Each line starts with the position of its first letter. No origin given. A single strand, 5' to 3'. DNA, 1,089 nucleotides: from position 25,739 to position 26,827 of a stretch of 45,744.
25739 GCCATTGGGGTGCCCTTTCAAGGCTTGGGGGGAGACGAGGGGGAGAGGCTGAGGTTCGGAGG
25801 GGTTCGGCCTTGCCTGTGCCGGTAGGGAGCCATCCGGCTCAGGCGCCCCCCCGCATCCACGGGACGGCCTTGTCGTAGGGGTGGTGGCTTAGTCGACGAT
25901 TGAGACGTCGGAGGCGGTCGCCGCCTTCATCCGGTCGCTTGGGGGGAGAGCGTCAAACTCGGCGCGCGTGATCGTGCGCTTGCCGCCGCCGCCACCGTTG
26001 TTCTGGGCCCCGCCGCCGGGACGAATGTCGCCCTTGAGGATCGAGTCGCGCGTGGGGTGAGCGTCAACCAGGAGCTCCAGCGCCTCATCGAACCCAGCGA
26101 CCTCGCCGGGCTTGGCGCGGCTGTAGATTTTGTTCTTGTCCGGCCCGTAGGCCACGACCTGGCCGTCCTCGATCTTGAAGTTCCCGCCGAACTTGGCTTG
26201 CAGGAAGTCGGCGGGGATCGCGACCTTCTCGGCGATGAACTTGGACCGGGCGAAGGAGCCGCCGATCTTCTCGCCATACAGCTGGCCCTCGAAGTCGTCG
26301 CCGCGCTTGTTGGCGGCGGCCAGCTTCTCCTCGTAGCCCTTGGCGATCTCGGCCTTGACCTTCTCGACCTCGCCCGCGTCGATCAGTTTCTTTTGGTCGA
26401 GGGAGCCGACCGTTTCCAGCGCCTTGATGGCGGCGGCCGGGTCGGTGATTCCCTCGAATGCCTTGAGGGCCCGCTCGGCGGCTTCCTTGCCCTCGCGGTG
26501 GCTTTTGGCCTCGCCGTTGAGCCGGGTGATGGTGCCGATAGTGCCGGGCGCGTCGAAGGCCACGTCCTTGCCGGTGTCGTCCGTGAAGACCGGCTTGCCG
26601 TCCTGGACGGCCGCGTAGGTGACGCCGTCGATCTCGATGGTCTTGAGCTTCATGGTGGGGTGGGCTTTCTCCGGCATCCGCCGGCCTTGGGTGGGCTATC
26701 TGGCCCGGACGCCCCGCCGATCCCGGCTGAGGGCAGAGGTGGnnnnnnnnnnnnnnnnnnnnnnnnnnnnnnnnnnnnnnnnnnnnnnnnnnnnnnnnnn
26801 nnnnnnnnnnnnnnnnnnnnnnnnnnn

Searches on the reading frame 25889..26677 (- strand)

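Call 8: search_protein_families(library=phrogs, proteins=[window:25889-26677:-], max_evalue=0.001)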
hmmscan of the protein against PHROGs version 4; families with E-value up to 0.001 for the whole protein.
window:25889-26677:- (262 aa): 3 families
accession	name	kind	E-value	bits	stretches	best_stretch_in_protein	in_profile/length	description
phrog_784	-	unknown function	2.8e-103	345.9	1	9-251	1-243/250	-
phrog_206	-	head and packaging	5.4e-19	70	1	47-250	41-246/263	head scaffolding protein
phrog_7402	-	unknown function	6.1e-05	24.5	0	138-226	3-95/123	-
